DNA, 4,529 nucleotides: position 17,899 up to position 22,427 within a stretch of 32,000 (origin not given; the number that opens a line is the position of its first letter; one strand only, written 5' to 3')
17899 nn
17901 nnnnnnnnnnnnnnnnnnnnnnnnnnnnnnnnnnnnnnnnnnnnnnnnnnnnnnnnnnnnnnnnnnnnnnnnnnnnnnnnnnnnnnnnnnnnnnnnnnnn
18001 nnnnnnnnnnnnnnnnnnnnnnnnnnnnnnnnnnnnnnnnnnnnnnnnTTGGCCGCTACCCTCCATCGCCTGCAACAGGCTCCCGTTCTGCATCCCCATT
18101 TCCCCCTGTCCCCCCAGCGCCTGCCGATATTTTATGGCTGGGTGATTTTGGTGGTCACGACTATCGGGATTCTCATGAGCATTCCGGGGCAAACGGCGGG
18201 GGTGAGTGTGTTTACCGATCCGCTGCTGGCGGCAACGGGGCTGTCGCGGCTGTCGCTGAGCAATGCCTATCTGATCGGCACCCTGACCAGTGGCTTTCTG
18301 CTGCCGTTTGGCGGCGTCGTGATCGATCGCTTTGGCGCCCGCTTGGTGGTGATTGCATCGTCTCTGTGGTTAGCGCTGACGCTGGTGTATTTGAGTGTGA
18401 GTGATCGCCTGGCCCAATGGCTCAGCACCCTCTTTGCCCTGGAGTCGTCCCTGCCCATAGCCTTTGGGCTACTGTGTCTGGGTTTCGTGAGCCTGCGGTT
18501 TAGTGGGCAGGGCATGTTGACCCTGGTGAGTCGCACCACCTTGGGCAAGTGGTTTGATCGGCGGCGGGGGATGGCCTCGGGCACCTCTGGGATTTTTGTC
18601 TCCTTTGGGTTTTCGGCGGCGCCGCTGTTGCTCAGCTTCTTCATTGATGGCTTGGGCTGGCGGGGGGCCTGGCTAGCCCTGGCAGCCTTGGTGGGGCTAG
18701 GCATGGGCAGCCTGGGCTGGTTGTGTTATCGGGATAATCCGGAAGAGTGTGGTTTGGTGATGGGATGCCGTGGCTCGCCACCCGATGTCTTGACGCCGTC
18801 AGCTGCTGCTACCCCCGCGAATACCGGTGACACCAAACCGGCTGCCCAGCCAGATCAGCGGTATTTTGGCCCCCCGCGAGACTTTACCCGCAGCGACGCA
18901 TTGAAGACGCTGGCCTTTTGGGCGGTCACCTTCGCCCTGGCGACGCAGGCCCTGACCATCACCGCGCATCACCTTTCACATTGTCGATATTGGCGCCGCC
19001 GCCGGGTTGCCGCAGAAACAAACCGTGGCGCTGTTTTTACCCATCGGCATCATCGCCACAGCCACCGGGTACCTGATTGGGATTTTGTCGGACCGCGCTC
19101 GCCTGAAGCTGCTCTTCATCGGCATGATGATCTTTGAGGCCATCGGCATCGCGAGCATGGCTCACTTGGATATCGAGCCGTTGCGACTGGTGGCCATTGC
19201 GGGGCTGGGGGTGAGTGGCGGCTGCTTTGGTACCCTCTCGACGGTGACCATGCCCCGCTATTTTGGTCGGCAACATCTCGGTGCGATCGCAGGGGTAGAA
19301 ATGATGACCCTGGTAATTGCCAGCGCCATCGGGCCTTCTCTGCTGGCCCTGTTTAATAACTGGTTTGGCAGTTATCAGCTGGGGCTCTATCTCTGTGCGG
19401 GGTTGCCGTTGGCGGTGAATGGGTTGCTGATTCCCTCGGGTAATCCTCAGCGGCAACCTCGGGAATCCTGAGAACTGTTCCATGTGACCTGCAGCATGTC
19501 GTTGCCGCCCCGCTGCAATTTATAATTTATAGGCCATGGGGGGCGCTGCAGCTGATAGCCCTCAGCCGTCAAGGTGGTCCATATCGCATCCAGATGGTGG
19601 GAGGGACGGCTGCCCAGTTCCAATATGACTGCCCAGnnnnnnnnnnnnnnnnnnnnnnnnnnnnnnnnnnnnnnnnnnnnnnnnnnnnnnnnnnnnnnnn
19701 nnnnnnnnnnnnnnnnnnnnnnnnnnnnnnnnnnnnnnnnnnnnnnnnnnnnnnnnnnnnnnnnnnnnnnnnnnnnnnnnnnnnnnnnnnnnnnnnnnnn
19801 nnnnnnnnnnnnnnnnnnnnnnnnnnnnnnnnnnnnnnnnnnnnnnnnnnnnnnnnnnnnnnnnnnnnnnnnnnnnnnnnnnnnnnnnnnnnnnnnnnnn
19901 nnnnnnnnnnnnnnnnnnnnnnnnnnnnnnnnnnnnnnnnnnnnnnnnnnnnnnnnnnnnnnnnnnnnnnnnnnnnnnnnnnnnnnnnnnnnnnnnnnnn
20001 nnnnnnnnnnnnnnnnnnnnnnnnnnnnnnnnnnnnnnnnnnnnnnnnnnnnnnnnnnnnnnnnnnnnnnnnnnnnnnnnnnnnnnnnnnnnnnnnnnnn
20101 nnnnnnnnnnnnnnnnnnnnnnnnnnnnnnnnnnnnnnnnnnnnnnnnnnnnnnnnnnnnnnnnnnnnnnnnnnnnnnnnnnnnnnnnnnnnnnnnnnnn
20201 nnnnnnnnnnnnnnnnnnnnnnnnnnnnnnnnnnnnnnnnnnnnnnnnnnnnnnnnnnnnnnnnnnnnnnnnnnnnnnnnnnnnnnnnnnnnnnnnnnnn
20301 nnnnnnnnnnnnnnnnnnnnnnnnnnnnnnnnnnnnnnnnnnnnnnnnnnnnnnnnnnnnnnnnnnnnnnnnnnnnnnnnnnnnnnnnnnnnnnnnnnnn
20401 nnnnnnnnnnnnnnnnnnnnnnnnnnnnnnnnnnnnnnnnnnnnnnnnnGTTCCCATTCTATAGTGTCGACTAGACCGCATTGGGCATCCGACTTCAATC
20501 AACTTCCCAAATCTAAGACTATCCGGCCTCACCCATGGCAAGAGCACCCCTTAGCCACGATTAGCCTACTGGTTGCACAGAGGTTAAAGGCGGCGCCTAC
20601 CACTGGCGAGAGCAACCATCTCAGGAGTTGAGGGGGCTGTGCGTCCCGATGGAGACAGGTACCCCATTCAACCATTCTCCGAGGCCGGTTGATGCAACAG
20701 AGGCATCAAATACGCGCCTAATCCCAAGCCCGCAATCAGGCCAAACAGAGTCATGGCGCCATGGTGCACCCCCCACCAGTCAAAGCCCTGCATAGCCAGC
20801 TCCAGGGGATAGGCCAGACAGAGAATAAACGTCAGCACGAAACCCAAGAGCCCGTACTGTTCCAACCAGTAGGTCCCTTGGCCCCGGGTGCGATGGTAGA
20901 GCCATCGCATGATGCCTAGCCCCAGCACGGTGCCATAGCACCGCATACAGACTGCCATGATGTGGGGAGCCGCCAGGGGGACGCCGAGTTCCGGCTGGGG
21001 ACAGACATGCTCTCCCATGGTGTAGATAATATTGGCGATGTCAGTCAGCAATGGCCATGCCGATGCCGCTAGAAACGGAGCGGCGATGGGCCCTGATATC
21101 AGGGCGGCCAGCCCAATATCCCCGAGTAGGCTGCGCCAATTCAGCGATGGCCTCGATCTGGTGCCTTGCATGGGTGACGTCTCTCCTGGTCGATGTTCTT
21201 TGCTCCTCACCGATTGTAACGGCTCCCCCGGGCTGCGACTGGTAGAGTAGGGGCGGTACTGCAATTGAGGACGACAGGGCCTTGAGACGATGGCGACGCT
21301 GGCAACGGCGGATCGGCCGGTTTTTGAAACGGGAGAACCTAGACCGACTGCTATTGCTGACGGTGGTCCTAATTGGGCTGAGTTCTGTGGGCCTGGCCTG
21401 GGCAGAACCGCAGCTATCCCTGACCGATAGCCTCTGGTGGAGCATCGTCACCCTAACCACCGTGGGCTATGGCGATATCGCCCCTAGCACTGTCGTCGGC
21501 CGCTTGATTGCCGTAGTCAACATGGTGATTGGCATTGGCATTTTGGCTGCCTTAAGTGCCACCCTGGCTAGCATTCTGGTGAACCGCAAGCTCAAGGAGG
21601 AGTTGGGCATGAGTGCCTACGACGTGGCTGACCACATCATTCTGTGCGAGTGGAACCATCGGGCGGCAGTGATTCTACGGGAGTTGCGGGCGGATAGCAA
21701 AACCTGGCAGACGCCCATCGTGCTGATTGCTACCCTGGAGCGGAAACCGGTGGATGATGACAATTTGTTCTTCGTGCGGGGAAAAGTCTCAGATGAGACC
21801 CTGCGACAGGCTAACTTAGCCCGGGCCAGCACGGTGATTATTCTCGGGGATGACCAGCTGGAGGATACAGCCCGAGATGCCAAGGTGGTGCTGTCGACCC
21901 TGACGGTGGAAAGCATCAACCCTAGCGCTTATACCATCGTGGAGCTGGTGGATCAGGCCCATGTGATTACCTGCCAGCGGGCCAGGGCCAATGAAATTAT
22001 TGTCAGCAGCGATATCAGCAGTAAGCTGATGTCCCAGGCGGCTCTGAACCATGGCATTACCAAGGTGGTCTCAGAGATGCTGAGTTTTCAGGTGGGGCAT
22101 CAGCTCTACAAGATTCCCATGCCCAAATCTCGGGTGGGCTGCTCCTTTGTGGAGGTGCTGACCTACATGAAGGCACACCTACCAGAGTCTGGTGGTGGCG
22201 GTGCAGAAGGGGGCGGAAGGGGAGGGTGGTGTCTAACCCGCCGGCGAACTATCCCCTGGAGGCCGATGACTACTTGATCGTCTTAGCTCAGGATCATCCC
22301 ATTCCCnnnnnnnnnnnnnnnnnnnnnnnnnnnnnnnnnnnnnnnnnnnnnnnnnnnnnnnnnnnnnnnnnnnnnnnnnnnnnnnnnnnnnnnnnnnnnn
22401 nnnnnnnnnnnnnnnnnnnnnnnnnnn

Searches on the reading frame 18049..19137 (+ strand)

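Call 40: search_protein_families(library=pfam, proteins=[window:18049-19137:+], max_evalue=0.001)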
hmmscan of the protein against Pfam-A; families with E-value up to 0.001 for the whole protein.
window:18049-19137:+ (362 aa): 1 family
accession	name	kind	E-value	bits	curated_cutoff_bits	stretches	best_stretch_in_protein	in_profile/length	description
PF07690.21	MFS_1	-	1.7e-13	50.7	33.4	1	52-232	15-177/347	Major Facilitator Superfamily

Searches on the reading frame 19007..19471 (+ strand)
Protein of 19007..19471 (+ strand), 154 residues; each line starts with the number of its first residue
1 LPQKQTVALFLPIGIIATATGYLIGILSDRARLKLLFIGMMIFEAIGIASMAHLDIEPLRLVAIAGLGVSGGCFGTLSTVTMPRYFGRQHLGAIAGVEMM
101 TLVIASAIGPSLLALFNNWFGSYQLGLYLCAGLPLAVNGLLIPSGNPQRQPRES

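Call 40: search_protein_families(library=pfam, proteins=[window:19007-19471:+], max_evalue=0.001)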
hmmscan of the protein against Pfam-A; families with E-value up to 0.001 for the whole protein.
window:19007-19471:+ (154 aa): 1 family
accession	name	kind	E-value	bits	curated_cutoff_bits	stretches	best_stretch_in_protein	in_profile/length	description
PF07690.21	MFS_1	-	6.9e-09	35.5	33.4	1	15-137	43-164/347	Major Facilitator Superfamily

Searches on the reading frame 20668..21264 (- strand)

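Call 40: search_protein_families(library=pfam, proteins=[window:20668-21264:-], max_evalue=0.001)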
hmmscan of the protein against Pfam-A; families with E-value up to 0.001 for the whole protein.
window:20668-21264:- (198 aa): 1 family
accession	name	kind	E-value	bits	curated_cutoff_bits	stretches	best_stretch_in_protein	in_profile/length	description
PF09858.14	DUF2085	-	3.3e-05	24.7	25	1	101-184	14-89/90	Predicted membrane protein (DUF2085)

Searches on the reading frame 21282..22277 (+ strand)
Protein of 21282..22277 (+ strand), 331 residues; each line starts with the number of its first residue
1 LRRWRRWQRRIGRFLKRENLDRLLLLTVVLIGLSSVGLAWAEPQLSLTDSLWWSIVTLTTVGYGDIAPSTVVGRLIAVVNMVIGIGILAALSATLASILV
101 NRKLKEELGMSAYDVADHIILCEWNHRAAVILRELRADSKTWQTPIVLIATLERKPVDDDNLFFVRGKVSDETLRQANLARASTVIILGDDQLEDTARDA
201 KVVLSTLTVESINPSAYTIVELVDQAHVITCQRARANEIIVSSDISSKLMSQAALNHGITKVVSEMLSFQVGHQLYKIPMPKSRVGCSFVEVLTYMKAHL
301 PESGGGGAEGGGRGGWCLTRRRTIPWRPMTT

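Call 40: search_protein_families(library=pfam, proteins=[window:21282-22277:+], max_evalue=0.001)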
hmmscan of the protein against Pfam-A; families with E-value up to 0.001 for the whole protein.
window:21282-22277:+ (331 aa): 5 families
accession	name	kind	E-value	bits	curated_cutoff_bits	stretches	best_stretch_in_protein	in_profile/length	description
PF07885.22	Ion_trans_2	-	2e-17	63.2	22.5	1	32-100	7-78/79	Ion channel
PF22614.2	Slo-like_RCK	-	6.9e-09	35.8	24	1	116-220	3-119/119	Calcium-activated potassium channel slowpoke-like RCK domain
PF00520.37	Ion_trans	-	2.2e-07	30.8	25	1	46-102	173-236/241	Ion transport protein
PF02254.24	TrkA_N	-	3.7e-06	27.7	23.8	1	120-241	2-115/116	TrkA-N domain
PF00060.32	Lig_chan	-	5e-06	26.8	30.8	1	41-108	37-103/146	Ligand-gated ion channel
